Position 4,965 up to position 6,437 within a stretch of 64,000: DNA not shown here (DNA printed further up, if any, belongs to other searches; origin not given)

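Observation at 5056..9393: Two tubulin/CetZ-like GTPase paralogs bracketing a 517-aa helical-repeat protein: candidate non-FtsZ cytoskeletal module in a bacterium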

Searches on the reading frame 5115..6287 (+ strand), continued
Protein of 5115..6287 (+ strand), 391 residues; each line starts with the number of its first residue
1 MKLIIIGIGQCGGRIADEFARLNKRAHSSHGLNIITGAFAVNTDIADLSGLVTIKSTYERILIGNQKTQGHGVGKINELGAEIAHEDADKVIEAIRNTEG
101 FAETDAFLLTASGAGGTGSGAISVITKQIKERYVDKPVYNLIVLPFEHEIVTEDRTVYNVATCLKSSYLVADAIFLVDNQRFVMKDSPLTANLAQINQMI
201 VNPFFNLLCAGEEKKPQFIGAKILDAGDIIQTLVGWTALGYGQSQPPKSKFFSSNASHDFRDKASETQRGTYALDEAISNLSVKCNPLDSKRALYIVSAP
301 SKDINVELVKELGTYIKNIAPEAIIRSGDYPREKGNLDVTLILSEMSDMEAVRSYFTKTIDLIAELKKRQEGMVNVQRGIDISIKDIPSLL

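Call 18: find_related_loci(query=window:5115-6287:+, collection=genome_contigs, flank=6000)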
Query window:5115-6287:+ (391 aa) in genome_contigs; peptide patterns used: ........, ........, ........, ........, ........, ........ (x = any residue, [..] = any of these).
176 stretches matched a pattern; 14 encode a relative of the query (tblastn E <= 1e-3); 14 distinct loci.
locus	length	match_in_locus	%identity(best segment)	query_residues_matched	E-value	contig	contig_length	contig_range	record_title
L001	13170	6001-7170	87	1-391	0e+0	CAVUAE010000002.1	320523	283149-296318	MAG: uncultured Chloroflexia bacterium isolate MFD04408.bin.1.100 genome assembly, contig: contig_38573, whole genome sh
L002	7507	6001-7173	81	1-391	0e+0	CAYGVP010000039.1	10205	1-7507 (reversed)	MAG TPA_asm: uncultured Dehalococcoidaceae bacterium isolate ERP119294_co1_343 genome assembly, contig: NODE_9130_length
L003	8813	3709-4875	82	1-391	0e+0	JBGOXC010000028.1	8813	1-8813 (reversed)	MAG: Dehalococcoidia bacterium isolate OBJ_0618_130150_76 k141_5868839_length_8813_cov_150.8732, whole genome shotgun se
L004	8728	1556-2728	82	1-391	0e+0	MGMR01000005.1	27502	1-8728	MAG: Chloroflexi bacterium RBG_13_51_18 RBG_13_scaffold_1176, whole genome shotgun sequence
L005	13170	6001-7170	83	1-391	0e+0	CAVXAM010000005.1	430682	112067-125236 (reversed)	MAG: uncultured Chloroflexia bacterium isolate MFD04408.bin.2.186 genome assembly, contig: contig_22765, whole genome sh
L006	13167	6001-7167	82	1-389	0e+0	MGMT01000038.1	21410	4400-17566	MAG: Chloroflexi bacterium RBG_13_51_52 RBG_13_scaffold_1913, whole genome shotgun sequence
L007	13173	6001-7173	81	1-391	0e+0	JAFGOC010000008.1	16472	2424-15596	MAG: Dehalococcoidales bacterium isolate Zod_Metabat.597 k87_351477, whole genome shotgun sequence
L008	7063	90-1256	80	1-391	0e+0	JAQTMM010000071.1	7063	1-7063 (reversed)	MAG: Dehalococcoidales bacterium isolate STA_40 NODE_23971_length_7063_cov_10.758939_Sandtown_A, whole genome shotgun se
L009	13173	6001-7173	80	1-391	0e+0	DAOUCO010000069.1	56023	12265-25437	MAG TPA_asm: Dehalococcoidales bacterium isolate H81_827 427643, whole genome shotgun sequence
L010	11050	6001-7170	80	1-391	0e+0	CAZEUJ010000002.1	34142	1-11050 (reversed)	MAG TPA_asm: uncultured Dehalococcoidaceae bacterium isolate binchicken_co33_232 genome assembly, contig: NODE_1054_leng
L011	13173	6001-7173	77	1-391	0e+0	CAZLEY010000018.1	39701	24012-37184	MAG TPA_asm: uncultured Dehalococcoidaceae bacterium isolate binchicken_co228_510 genome assembly, contig: NODE_1137_len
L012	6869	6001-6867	80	1-289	6e-147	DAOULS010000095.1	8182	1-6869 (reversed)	MAG TPA_asm: Dehalococcoidales bacterium isolate W31_49 k127_898134, whole genome shotgun sequence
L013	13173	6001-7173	79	1-391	0e+0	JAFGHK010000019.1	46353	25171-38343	MAG: Dehalococcoidales bacterium isolate Zod_Metabat.1454 k87_1927368, whole genome shotgun sequence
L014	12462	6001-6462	26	5-182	1e-4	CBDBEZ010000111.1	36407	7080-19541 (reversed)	MAG: Verrucomicrobiales bacterium isolate 77379cd5-1fbb-4e15-bbfc-4f10a4ebbb05 genome assembly, contig: contig_111, whol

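Call 23: search_protein_representatives(protein=window:5115-6287:+)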
Query: 391 residues. Proteins with E-value up to 0.001 (for the whole library): 820; up to 1e-10: 248; up to 1e-30: 66. The best 150 are listed.
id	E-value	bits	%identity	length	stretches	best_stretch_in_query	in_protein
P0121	5.0e-122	424.0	50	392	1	1-390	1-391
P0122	1.2e-111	389.8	51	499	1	1-370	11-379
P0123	1.5e-108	379.6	70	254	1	1-238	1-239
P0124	8.0e-105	367.4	46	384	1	2-391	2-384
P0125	1.2e-100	353.6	49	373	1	1-381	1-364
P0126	1.7e-99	349.9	46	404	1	2-373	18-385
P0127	1.4e-98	346.9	51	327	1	81-391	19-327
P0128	2.0e-97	343.0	45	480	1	1-388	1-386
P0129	6.4e-90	318.4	44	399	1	2-364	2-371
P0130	1.7e-86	307.1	44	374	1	1-356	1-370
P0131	8.0e-84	298.3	67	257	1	1-214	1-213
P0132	7.9e-80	285.2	50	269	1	129-388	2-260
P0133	8.3e-80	285.1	39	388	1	1-391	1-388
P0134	6.2e-79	282.3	41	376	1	23-370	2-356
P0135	3.5e-77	276.5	39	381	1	1-389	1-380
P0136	7.3e-75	268.9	40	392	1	1-368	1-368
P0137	3.0e-73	263.5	38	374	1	1-371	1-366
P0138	9.7e-73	261.9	39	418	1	1-391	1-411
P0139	4.7e-71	256.3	41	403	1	1-391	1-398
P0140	5.2e-71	256.2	41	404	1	1-366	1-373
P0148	1.2e-55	205.7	38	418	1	1-373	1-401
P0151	8.3e-46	173.3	31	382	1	1-391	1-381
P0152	2.3e-44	168.5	34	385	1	5-369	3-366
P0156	7.4e-41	157.0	34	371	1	1-371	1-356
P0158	1.6e-40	155.9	34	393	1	1-356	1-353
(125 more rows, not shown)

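Call 24: list_cluster_members(proteins=[P0121, P0122, P0124, P0125, P0126, P0128, P0129, P0130, P0133, P0135])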
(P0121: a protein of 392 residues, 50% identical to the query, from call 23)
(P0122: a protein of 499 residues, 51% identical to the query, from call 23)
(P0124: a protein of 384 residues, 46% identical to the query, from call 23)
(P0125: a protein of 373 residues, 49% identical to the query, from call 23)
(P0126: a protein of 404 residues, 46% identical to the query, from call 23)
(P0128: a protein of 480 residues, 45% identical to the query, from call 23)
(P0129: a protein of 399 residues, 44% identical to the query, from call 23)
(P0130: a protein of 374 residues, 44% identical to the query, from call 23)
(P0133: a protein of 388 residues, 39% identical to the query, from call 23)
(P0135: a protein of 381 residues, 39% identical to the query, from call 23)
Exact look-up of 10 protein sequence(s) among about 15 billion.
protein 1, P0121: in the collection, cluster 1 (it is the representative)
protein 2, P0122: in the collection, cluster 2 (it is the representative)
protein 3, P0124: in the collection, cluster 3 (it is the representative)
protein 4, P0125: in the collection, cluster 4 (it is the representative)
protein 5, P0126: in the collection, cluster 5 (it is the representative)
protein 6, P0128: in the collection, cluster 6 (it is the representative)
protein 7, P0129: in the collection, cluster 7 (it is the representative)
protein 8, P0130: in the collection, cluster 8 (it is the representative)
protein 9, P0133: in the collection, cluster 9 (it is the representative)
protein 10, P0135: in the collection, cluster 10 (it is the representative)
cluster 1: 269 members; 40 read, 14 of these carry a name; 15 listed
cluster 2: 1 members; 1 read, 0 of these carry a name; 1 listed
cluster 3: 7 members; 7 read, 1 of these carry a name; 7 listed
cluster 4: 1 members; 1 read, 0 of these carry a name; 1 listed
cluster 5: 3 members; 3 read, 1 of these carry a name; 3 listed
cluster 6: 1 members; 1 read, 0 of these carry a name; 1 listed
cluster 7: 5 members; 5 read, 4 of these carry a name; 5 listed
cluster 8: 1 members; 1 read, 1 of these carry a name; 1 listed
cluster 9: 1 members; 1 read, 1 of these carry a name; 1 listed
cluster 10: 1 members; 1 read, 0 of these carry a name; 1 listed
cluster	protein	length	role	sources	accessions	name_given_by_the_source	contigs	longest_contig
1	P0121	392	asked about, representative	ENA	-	-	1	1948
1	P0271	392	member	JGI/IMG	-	cell division GTPase FtsZ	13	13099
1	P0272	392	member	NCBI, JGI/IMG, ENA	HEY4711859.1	MAG TPA: tubulin/FtsZ family protein [Dehalococcoidia bacterium]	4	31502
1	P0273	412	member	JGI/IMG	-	cell division GTPase FtsZ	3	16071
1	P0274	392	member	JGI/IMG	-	cell division GTPase FtsZ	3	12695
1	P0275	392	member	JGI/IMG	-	cell division GTPase FtsZ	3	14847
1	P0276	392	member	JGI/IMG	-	cell division GTPase FtsZ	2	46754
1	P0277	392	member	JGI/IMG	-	cell division GTPase FtsZ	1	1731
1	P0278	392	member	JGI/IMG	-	cell division GTPase FtsZ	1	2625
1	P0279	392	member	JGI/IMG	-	cell division GTPase FtsZ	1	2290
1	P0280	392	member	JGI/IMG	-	cell division GTPase FtsZ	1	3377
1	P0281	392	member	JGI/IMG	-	cell division GTPase FtsZ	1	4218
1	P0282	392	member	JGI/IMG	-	cell division GTPase FtsZ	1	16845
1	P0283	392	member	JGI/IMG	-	cell division GTPase FtsZ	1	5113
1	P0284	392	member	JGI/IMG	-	cell division GTPase FtsZ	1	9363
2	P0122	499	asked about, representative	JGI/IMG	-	-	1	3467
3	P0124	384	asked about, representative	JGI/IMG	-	-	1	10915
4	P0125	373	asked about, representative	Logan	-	-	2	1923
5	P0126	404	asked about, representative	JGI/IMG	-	-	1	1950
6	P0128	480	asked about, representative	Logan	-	-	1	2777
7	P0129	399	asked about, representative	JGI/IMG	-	cell division GTPase FtsZ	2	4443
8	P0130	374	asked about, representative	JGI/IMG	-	cell division GTPase FtsZ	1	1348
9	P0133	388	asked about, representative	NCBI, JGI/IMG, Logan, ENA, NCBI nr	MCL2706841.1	MAG: cell division protein FtsZ [Dehalococcoidia bacterium] | cell division protein FtsZ [Dehalococcoidia bacterium]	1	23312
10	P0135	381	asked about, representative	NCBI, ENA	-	-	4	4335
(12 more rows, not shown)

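Call 28: list_cluster_members(proteins=[P0136, P0137, P0138, P0139, P0140, P0148, P0151, P0152, P0156, P0158])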
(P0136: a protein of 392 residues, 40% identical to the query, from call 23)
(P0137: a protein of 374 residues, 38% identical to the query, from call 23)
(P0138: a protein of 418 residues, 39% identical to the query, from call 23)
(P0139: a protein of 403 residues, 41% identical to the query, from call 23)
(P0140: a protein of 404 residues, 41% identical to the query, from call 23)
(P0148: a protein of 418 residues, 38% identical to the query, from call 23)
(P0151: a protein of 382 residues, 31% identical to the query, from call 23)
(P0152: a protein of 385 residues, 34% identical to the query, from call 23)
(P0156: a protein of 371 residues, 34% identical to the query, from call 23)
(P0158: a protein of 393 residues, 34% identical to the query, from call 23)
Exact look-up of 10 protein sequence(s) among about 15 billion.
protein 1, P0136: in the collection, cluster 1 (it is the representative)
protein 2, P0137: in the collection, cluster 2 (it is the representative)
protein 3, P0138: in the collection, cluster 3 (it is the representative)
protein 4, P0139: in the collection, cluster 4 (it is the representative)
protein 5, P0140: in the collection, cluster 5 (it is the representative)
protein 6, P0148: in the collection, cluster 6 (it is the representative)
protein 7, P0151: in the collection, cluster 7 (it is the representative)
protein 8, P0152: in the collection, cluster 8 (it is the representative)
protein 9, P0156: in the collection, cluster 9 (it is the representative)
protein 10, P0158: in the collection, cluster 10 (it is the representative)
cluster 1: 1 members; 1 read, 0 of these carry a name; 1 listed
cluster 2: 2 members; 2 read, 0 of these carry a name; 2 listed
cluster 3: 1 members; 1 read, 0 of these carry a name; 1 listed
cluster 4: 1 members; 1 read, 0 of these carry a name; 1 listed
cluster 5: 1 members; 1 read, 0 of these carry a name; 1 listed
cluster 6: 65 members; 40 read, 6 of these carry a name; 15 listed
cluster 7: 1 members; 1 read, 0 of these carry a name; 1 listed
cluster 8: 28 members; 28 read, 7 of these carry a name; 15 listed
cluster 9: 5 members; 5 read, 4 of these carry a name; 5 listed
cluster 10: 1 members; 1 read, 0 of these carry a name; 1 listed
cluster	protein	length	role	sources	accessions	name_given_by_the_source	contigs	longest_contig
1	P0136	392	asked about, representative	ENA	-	-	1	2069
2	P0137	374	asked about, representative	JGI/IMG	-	-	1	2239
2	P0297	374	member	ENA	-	-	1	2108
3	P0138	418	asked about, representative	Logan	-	-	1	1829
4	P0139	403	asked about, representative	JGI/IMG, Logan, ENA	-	-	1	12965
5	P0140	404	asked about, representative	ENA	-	-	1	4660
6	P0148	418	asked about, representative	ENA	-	-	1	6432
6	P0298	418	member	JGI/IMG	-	cell division GTPase FtsZ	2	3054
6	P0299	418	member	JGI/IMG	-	cell division GTPase FtsZ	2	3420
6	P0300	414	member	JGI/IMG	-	cell division GTPase FtsZ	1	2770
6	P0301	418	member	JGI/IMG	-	cell division GTPase FtsZ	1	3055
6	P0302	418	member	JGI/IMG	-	cell division GTPase FtsZ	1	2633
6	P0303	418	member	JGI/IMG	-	cell division GTPase FtsZ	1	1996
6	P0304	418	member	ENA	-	-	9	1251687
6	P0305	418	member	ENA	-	-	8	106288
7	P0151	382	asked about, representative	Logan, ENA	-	-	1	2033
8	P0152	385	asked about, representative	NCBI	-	-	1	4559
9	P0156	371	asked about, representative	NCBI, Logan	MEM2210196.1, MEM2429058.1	MAG: tubulin/FtsZ family protein [Nitrososphaerales archaeon]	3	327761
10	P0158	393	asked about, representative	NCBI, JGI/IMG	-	-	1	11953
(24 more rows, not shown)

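Call 32: find_encoding_contigs(protein=P0133, flank=8000, max_places=2)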
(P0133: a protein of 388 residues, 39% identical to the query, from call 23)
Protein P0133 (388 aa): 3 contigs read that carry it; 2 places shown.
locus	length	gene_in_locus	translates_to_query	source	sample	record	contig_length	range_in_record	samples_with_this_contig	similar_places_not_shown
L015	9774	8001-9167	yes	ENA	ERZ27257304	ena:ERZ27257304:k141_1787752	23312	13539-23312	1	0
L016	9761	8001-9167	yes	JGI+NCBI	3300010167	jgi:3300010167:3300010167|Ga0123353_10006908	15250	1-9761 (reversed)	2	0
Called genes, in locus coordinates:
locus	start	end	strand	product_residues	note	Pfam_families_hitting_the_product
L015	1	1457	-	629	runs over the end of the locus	PF00662:Proton_antipo_N, PF00361:Proton_antipo_M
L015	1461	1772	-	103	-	PF00420:Oxidored_q2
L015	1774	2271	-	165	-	PF00499:Oxidored_q3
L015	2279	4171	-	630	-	PF13187:Fer4_9 (faint), PF14691:Fer4_20, PF00070:Pyr_redox (faint), PF01266:DAO, PF01946:Thi4 (weak), PF07992:Pyr_redox_2, PF13450:NAD_binding_8, PF00037:Fer4 (weak), +3 more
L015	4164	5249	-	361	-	PF00146:NADHdh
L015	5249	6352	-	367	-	PF00346:Complex1_49kDa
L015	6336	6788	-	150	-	PF00329:Complex1_30kDa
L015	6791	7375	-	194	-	PF01058:Oxidored_q6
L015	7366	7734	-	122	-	PF00507:Oxidored_q4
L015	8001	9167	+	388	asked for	PF00091:Tubulin, PF21011:CetZ_C (weak)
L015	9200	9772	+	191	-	?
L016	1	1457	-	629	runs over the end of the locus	PF00662:Proton_antipo_N, PF00361:Proton_antipo_M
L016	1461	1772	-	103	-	PF00420:Oxidored_q2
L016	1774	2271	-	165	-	PF00499:Oxidored_q3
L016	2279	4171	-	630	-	PF13187:Fer4_9 (faint), PF14691:Fer4_20, PF00070:Pyr_redox (faint), PF01266:DAO, PF01946:Thi4 (weak), PF07992:Pyr_redox_2, PF13450:NAD_binding_8, PF00037:Fer4 (weak), +3 more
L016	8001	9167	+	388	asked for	PF00091:Tubulin, PF21011:CetZ_C (weak)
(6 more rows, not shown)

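Call 33: find_encoding_contigs(protein=P0272, flank=8000, max_places=2)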
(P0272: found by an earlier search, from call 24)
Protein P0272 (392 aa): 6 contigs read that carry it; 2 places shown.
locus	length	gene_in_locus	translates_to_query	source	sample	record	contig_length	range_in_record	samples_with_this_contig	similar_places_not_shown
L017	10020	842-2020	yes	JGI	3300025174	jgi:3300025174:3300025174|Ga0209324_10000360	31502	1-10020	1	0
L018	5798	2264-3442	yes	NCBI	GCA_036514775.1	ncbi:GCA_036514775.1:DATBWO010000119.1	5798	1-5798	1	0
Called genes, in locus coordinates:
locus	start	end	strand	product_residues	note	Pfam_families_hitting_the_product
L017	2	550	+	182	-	?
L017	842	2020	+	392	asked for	PF00091:Tubulin, PF21011:CetZ_C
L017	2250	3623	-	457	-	PF17289:Terminase_6C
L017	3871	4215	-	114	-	-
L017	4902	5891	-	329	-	PF01384:PHO4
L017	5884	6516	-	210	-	PF01865:PhoU_div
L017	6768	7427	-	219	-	-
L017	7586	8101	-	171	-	PF01871:AMMECR1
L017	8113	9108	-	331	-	PF04055:Radical_SAM, PF13353:Fer4_12 (faint)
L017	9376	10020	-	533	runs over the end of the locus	PF00496:SBP_bac_5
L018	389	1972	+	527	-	PF01833:TIG (faint), PF17936:Big_6 (faint)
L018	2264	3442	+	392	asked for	PF00091:Tubulin, PF21011:CetZ_C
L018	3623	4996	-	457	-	PF17289:Terminase_6C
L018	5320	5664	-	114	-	-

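Call 44: find_encoding_contigs(protein=P0304, flank=8000, max_places=1)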
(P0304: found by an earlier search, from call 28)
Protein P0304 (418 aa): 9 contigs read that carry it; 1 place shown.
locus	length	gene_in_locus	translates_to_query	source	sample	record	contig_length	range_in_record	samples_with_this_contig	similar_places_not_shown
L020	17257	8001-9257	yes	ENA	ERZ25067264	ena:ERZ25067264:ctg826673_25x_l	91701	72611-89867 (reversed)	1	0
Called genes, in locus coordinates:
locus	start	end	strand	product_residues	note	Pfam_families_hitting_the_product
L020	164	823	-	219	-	-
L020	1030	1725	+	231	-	PF05685:Uma2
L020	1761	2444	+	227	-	-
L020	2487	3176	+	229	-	-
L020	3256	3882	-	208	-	PF13358:DDE_3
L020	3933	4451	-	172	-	PF13565:HTH_32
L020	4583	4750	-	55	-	-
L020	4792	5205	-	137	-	-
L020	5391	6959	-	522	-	-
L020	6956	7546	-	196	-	PF00239:Resolvase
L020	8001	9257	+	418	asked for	PF00091:Tubulin, PF21011:CetZ_C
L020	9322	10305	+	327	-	-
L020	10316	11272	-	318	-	PF01385:OrfB_IS605, PF07282:Cas12f1-like_TNB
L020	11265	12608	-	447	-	PF01385:OrfB_IS605, PF07282:Cas12f1-like_TNB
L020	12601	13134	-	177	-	PF00239:Resolvase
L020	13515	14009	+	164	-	PF00239:Resolvase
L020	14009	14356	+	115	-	-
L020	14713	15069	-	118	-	PF13650:Asp_protease_2 (weak), PF13975:gag-asp_proteas (weak)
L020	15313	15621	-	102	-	PF03050:DDE_Tnp_IS66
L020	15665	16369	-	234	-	PF03050:DDE_Tnp_IS66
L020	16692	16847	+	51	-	-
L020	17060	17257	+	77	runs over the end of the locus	-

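Call 45: find_encoding_contigs(protein=P0139, flank=8000, max_places=1)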
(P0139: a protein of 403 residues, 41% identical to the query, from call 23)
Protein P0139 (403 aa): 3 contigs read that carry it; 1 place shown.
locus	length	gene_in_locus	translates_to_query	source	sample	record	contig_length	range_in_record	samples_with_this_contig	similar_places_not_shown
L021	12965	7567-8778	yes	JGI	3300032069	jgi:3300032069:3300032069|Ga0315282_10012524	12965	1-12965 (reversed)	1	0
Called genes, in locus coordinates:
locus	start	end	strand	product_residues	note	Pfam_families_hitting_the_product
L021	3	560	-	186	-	?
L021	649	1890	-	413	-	PF12704:MacB_PCD, PF02687:FtsX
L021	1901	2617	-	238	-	PF00005:ABC_tran, PF02463:SMC_N (faint), PF13304:AAA_21 (faint)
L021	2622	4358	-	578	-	PF25917:BSH_RND (faint), PF25973:BSH_CzcB (faint), PF25881:HH_YBHG (faint), PF25990:Beta-barrel_YknX (faint), PF25954:Beta-barrel_RND_2 (weak), PF25967:RND-MFP_C (weak), PF25989:YknX_C (weak)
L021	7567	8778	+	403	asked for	PF00091:Tubulin, PF21011:CetZ_C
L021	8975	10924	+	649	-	PF07728:AAA_5 (weak), PF13191:AAA_16 (faint), PF00004:AAA, PF17862:AAA_lid_3, PF01434:Peptidase_M41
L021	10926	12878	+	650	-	PF00004:AAA, PF17862:AAA_lid_3, PF01434:Peptidase_M41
